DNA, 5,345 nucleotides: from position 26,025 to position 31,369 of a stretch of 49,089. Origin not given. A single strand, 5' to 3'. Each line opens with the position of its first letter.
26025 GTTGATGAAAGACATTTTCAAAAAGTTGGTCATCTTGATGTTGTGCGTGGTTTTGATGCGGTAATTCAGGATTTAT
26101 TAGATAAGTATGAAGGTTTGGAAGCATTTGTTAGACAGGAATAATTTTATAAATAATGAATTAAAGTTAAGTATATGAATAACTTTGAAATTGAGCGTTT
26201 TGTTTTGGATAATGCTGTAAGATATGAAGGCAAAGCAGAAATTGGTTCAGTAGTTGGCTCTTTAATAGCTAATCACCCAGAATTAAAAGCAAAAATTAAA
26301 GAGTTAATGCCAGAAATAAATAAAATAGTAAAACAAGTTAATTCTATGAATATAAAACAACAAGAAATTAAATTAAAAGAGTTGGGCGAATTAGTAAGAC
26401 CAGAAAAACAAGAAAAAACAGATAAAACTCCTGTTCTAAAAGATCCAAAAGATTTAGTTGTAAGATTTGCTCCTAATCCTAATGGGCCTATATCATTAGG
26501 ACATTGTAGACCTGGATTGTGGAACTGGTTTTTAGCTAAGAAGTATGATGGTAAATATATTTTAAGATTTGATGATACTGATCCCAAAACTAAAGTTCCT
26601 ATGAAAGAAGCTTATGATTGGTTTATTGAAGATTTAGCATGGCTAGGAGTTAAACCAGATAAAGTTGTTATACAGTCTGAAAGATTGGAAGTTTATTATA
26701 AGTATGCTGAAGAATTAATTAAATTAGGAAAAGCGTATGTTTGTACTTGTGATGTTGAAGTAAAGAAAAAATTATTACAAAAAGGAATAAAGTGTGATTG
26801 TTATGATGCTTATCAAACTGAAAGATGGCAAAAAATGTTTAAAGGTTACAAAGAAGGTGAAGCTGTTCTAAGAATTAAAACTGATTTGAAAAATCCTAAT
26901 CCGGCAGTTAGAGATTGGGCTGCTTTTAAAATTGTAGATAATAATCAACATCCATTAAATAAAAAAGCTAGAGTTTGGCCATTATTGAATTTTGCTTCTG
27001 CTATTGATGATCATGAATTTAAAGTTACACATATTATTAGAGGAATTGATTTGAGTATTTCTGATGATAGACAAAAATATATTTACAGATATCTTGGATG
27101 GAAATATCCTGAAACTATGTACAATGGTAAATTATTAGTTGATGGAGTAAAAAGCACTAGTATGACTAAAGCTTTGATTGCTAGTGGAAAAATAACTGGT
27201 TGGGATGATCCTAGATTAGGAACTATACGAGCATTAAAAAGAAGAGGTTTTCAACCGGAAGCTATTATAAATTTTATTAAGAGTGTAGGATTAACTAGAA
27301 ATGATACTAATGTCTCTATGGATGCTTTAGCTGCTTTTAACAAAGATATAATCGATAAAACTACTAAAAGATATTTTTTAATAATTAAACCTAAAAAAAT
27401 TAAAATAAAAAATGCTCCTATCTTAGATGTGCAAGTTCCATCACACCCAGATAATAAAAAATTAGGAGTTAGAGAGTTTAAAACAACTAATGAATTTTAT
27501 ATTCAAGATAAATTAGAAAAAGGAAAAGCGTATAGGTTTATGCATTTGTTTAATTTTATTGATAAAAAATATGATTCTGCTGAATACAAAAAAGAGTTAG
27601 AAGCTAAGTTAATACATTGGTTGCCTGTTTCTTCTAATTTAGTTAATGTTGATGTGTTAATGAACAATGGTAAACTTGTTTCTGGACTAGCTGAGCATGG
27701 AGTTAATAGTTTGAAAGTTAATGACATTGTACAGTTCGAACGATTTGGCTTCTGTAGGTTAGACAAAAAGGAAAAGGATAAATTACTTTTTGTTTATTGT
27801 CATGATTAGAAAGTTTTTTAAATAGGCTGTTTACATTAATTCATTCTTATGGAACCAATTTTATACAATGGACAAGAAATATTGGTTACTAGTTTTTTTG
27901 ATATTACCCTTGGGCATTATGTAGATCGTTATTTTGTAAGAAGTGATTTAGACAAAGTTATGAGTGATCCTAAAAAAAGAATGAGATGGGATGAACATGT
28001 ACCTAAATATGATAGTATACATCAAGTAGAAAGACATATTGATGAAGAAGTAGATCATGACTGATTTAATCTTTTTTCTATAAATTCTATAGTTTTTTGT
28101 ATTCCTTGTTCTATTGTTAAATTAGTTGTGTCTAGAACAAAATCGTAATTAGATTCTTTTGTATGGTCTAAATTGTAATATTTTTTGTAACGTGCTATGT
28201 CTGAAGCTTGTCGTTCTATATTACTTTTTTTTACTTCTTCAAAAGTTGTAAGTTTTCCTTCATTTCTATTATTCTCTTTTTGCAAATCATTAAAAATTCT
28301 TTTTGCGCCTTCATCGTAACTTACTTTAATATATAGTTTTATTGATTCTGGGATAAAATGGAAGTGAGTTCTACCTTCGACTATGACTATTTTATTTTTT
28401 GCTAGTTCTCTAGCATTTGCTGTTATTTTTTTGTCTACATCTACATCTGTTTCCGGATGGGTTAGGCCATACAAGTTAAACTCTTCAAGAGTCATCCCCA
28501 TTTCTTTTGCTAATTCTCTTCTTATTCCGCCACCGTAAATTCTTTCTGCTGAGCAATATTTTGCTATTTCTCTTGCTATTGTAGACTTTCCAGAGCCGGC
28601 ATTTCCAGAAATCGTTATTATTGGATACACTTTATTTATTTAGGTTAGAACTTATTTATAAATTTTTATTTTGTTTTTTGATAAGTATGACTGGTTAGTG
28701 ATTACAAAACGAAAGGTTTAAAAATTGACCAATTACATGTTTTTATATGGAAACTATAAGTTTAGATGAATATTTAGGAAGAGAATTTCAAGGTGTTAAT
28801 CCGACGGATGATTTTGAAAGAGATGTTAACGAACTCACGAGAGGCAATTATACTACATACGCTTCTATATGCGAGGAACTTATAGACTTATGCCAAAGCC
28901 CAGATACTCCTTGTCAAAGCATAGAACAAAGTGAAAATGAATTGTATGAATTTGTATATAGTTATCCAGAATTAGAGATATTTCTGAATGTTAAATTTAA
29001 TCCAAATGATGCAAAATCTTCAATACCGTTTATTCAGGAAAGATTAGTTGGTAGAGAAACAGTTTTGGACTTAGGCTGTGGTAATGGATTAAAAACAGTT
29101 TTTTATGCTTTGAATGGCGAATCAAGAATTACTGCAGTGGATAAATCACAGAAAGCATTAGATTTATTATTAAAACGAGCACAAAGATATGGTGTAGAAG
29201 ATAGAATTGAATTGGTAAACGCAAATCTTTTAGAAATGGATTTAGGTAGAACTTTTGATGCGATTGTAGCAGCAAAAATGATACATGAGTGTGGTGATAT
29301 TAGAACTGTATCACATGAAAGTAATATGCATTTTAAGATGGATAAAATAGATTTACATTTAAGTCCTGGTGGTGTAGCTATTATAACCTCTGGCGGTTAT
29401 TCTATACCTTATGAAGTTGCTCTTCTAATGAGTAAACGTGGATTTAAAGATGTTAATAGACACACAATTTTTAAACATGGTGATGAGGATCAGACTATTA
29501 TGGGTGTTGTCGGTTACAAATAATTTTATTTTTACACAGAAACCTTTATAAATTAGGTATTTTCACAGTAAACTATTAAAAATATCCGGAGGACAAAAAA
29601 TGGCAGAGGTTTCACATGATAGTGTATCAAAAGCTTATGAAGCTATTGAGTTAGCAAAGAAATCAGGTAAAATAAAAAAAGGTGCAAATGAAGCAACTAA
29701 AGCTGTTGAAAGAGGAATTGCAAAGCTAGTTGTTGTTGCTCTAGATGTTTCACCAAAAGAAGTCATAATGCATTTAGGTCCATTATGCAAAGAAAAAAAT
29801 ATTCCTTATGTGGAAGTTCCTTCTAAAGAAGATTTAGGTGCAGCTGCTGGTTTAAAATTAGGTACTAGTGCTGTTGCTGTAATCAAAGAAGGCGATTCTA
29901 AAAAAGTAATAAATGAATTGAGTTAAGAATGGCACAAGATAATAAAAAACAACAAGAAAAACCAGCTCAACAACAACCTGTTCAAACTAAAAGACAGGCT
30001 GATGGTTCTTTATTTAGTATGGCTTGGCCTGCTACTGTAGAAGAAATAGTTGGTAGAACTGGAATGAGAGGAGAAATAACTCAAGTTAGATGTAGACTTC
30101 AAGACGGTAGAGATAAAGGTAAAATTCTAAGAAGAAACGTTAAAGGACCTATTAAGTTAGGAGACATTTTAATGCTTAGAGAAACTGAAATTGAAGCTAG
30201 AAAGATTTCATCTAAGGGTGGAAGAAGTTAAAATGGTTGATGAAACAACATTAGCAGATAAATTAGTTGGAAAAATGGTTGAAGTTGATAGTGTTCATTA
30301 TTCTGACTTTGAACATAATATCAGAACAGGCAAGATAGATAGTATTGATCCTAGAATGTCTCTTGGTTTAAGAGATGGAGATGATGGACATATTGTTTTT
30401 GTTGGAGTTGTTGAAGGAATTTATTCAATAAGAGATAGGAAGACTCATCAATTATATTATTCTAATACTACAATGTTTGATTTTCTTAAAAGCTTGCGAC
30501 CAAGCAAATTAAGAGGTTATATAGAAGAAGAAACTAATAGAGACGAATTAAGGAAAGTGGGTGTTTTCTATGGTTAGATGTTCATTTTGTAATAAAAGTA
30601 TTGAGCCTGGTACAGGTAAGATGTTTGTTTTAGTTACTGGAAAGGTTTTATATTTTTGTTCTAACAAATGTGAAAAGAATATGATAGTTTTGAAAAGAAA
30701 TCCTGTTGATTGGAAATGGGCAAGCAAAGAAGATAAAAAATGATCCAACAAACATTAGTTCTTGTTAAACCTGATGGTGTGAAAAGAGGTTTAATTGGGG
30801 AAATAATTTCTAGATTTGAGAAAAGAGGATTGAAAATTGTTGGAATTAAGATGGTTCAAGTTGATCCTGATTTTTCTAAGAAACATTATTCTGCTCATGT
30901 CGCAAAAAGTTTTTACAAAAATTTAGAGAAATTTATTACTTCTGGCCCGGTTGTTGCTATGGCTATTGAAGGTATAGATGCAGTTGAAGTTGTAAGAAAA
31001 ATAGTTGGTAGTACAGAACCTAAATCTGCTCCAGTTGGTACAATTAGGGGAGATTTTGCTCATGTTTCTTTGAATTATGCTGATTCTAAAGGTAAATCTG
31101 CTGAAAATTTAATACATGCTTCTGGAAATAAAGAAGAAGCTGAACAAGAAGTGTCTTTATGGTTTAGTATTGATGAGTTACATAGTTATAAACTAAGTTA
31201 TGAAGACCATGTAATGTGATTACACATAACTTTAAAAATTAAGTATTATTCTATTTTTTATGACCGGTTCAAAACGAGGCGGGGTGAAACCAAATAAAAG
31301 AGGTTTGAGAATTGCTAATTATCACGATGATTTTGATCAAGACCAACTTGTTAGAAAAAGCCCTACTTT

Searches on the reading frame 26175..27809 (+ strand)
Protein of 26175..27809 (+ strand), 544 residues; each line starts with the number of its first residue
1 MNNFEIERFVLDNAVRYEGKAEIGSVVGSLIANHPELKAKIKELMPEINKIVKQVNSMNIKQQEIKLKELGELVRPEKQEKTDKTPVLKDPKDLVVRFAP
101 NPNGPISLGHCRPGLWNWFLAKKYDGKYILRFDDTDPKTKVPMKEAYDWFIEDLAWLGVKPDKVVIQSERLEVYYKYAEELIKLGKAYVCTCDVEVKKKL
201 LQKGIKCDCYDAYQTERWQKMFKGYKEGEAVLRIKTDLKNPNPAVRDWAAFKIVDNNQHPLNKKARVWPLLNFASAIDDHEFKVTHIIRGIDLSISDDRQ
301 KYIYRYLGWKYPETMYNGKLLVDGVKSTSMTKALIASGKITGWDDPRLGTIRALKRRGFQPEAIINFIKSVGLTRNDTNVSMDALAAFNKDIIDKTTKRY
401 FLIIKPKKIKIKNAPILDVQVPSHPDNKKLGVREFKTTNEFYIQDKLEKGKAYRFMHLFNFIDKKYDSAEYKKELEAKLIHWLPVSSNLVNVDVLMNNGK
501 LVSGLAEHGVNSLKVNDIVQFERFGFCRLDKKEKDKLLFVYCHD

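Call 8: search_protein_families(library=pfam, proteins=[window:26175-27809:+], max_evalue=0.00001)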
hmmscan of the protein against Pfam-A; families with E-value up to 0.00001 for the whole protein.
window:26175-27809:+ (544 aa): 3 families
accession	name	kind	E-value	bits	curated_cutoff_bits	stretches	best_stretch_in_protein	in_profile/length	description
PF00749.27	tRNA-synt_1c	-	2e-63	214.7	23.4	1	94-394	2-313/314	tRNA synthetases class I (E and Q), catalytic domain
PF03950.23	tRNA-synt_1c_C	-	7e-11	42.7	23.9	1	398-477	2-88/91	tRNA synthetases class I (E and Q), anti-codon binding domain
PF20974.2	tRNA-synt_1c_C2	-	1.7e-08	35.5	23.9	1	480-530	2-69/69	tRNA synthetases class I (E and Q), anti-codon binding domain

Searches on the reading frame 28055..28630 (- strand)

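Call 36: search_protein_families(library=pfam, proteins=[window:28055-28630:-], max_evalue=0.1)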
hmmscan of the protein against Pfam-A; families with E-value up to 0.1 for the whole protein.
window:28055-28630:- (191 aa): 24 families
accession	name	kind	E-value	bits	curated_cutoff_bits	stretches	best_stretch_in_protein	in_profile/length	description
PF02224.24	Cytidylate_kin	-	1.3e-14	54.9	26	2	64-185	97-210/211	Cytidylate kinase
PF13238.12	AAA_18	-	2e-11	44.9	29.4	1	5-121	1-117/128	AAA domain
PF13189.12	Cytidylate_kin2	-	2.8e-09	37.8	28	1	4-169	1-175/176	Cytidylate kinase-like family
PF13207.12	AAA_17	-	2.4e-08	34.8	27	1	9-89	2-81/136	AAA domain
PF08433.16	KTI12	-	1.7e-05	24.9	22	1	3-87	2-79/271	Chromatin associated protein KTI12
PF13671.12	AAA_33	-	0.00016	22.4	27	1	6-48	3-45/143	AAA domain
PF13191.12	AAA_16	-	0.00037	21.5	32.6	1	3-31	25-53/167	AAA ATPase domain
PF01583.26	APS_kinase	-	0.00062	20.3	21.1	1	4-50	4-55/152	Adenylylsulphate kinase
PF20720.3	nSTAND3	-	0.00081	19.5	27.2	1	4-29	19-44/155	Novel STAND NTPase 3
PF03266.21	NTPase_1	-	0.0012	19.2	23.9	1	5-42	2-39/168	NTPase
PF00931.28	NB-ARC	-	0.0013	18.5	23.5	1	4-29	20-46/248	NB-ARC domain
PF00004.35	AAA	-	0.0015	19.4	21.2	1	6-37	2-35/131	ATPase family associated with various cellular activities (AAA)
PF13401.12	AAA_22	-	0.017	15.8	27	1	4-27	7-30/130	AAA domain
PF05729.18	NACHT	-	0.017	15.4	26.7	1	5-32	3-30/167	NACHT domain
PF01121.26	CoaE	-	0.019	15.1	27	1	4-48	2-45/180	Dephospho-CoA kinase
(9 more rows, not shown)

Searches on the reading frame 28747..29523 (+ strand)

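Call 36: search_protein_families(library=pfam, proteins=[window:28747-29523:+], max_evalue=0.1)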
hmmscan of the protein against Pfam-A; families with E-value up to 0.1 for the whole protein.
window:28747-29523:+ (258 aa): 21 families
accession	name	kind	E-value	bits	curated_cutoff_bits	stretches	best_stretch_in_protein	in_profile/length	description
PF13649.12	Methyltransf_25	-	9.1e-13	49.2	27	1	106-188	1-85/97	Methyltransferase domain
PF13847.12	Methyltransf_31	-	7.4e-11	42.4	27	1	104-217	5-113/145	Methyltransferase domain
PF08241.18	Methyltransf_11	-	2.1e-10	41.5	21.2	1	107-191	1-82/95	Methyltransferase domain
PF08242.18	Methyltransf_12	-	1.6e-09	38.8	30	1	107-210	1-97/98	Methyltransferase domain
PF05175.20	MTS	-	8.1e-08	32.5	23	1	103-183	32-112/170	Methyltransferase small domain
PF09445.16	Methyltransf_15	-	5.4e-07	29.8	22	1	104-220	2-94/165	RNA cap guanine-N2 methyltransferase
PF06325.19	PrmA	-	3e-06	27.4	22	1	92-175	151-232/296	Ribosomal protein L11 methyltransferase (PrmA)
PF03848.20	TehB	-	5.1e-06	26.5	20.4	1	100-178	28-104/193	Tellurite resistance protein TehB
PF13489.12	Methyltransf_23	-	0.00013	22.2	27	1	90-215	10-118/164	Methyltransferase domain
PF02353.26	CMAS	-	0.00052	19.9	27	1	103-186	63-144/273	Mycolic acid cyclopropane synthetase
PF01189.24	Methyltr_RsmB-F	-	0.00075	19.6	27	1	103-173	9-83/199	16S rRNA methyltransferase RsmB/F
PF02475.24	TRM5-TYW2_MTfase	-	0.0012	19.3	28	1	103-178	37-113/164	TRM5/TYW2 methyltransferase domain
PF13679.12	Methyltransf_32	-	0.0027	18.1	27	1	102-185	25-114/143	Methyltransferase domain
PF05401.17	NodS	-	0.009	16.3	24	1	105-185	46-122/201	Nodulation protein S (NodS)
PF01170.24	UPF0020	-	0.024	14.8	22.3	1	123-175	74-127/197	RMKL-like, methyltransferase domain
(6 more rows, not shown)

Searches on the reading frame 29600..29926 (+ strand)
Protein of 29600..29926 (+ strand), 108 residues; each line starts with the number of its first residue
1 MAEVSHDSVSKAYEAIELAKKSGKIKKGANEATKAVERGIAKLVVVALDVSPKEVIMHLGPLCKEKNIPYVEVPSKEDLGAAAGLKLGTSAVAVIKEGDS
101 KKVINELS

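Call 36: search_protein_families(library=pfam, proteins=[window:29600-29926:+], max_evalue=0.1)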
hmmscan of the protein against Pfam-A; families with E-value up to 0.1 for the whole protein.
window:29600-29926:+ (108 aa): 3 families
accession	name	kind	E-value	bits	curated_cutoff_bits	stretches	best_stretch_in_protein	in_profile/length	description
PF01248.31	Ribosomal_L7Ae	-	1.4e-29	102.1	22.1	1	11-103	2-94/95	Ribosomal protein L7Ae/L30e/S12e/Gadd45 family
PF15608.11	PELOTA_1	-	0.00043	20.4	25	1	10-75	8-70/81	PELOTA RNA binding domain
PF18280.6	Ant-IIb_sub-bd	-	0.026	15.1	27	1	2-55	15-68/104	Nucleotidyltransferase, substrate binding domain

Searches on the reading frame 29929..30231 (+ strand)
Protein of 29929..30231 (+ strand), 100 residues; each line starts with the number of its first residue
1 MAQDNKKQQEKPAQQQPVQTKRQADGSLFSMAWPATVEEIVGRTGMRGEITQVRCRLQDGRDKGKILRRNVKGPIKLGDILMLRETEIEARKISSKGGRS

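Call 36: search_protein_families(library=pfam, proteins=[window:29929-30231:+], max_evalue=0.1)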
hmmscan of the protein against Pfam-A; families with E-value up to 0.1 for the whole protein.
window:29929-30231:+ (100 aa): 1 family
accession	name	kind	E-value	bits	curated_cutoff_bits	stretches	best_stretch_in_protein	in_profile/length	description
PF01200.24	Ribosomal_S28e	-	1.1e-29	102.6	25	1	33-93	4-64/64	Ribosomal protein S28e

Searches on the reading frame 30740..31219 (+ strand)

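Call 36: search_protein_families(library=pfam, proteins=[window:30740-31219:+], max_evalue=0.1)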
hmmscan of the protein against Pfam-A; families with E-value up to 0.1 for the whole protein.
window:30740-31219:+ (159 aa): 1 family
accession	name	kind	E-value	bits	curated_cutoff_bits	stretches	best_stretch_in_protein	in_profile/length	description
PF00334.24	NDK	-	8.9e-48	162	27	1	3-146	1-134/135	Nucleoside diphosphate kinase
